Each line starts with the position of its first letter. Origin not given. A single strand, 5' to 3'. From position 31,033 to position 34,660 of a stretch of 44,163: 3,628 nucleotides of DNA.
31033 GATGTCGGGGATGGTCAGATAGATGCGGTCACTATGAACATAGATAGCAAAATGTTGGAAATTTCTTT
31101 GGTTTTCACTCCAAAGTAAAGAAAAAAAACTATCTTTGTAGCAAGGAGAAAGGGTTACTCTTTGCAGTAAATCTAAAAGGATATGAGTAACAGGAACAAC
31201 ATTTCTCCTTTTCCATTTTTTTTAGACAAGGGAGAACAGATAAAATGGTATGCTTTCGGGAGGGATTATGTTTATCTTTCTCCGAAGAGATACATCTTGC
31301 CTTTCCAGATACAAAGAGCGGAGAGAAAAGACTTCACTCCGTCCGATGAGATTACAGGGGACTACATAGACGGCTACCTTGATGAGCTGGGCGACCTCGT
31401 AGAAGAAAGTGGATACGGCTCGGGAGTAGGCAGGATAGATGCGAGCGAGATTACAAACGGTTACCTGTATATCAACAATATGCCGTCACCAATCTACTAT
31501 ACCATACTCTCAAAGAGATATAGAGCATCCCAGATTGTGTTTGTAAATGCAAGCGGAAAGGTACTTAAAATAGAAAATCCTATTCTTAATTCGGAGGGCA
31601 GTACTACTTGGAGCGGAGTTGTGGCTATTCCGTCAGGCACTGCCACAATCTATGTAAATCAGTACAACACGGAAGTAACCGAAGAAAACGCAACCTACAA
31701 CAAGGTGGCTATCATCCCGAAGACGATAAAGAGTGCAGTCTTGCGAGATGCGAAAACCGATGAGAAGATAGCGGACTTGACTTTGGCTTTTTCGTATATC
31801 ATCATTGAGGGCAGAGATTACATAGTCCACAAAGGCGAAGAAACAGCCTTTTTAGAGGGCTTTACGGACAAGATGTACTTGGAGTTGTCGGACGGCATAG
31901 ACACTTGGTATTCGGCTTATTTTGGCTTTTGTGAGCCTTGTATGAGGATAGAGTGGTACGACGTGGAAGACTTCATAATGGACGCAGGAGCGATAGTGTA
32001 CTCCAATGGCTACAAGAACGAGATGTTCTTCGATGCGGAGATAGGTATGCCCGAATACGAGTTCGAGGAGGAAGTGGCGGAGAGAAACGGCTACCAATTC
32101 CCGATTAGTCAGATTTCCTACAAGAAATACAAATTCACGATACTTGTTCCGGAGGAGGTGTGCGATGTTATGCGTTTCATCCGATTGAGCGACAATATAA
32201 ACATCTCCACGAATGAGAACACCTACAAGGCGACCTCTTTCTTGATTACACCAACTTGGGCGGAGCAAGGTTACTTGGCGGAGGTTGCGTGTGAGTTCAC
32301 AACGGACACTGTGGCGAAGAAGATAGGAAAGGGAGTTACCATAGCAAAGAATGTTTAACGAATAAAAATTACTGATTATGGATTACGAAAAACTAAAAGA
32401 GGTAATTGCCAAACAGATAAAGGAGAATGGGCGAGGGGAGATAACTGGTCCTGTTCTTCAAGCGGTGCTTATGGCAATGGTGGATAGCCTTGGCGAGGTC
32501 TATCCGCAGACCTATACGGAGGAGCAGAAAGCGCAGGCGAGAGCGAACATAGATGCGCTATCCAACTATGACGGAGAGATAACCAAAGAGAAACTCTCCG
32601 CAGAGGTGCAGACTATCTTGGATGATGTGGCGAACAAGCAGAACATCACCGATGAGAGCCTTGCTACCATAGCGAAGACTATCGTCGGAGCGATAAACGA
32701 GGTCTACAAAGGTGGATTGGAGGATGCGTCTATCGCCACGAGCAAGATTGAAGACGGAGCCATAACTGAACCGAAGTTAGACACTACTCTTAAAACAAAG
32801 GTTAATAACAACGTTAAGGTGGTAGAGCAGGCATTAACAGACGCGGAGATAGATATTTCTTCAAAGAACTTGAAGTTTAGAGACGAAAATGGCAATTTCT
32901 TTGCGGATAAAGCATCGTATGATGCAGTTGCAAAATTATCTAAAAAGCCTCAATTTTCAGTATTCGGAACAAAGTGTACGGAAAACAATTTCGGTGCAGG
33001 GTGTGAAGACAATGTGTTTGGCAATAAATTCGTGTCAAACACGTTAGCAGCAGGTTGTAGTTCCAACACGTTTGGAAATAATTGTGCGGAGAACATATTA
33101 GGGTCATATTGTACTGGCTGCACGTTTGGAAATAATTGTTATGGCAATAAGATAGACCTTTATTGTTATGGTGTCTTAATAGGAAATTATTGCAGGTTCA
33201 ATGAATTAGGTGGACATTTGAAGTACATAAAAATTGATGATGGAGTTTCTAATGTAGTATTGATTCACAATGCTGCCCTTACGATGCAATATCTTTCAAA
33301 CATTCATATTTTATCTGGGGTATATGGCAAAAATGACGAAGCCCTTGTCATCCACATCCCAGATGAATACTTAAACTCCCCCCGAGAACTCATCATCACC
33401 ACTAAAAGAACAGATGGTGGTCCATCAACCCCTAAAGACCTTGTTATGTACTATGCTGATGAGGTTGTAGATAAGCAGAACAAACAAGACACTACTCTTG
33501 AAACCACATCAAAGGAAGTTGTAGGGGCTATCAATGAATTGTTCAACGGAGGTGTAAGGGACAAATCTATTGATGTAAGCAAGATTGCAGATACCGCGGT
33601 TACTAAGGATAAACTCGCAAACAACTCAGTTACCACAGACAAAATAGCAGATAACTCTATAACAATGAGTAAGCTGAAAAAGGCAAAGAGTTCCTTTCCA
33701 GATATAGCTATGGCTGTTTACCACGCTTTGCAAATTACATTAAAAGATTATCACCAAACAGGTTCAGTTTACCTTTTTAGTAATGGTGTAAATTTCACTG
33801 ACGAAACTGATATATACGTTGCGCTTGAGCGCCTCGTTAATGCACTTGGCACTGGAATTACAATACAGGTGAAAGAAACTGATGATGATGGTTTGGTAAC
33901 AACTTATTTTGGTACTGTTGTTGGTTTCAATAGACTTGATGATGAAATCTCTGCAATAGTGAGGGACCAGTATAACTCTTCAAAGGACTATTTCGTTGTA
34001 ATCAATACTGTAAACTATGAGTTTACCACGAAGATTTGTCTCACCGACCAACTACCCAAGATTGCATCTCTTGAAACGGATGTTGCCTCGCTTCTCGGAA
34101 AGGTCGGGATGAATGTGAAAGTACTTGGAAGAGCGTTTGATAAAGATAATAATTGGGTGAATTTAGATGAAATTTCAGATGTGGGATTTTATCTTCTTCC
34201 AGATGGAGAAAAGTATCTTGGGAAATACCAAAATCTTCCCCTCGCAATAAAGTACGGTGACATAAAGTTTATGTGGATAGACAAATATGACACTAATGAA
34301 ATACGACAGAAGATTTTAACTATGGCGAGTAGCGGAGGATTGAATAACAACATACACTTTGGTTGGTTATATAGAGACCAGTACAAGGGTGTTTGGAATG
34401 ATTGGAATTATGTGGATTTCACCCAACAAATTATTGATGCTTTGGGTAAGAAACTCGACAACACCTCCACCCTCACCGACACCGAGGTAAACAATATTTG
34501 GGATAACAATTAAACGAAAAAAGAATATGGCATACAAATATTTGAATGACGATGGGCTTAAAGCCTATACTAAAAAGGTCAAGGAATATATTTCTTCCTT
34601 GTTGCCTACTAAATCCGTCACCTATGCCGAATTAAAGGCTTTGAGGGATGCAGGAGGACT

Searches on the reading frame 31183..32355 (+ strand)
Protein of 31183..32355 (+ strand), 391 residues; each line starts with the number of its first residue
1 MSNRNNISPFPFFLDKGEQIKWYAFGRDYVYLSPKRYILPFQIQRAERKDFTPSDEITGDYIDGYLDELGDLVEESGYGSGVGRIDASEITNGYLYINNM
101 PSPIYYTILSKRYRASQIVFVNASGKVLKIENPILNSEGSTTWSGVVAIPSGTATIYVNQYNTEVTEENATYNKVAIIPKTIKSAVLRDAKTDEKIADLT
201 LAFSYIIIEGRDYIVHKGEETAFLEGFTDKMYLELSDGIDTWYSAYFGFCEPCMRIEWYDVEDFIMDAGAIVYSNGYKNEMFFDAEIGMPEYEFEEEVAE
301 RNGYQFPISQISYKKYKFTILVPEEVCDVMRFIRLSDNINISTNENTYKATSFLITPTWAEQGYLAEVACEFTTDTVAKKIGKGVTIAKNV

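Call 64: search_protein_families(library=phrogs, proteins=[window:31183-32355:+], max_evalue=0.00001)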
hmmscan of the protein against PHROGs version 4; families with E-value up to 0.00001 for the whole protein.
window:31183-32355:+ (391 aa): 2 families
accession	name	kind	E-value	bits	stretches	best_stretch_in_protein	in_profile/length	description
phrog_35885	-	unknown function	2.2e-47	162.8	1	149-386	34-271/290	-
phrog_33450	-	tail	6.7e-29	100.7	1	256-381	138-265/2038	tail fiber protein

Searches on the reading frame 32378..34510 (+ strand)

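Call 64: search_protein_families(library=phrogs, proteins=[window:32378-34510:+], max_evalue=0.00001)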
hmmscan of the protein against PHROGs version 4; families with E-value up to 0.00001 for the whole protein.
window:32378-34510:+ (711 aa): 2 families
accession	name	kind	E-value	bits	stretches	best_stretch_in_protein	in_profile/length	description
phrog_892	-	tail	1.4e-09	38.1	1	377-433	329-385/782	tail fiber protein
phrog_28766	-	tail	6.2e-06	25.8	1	393-436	176-219/472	tail fiber protein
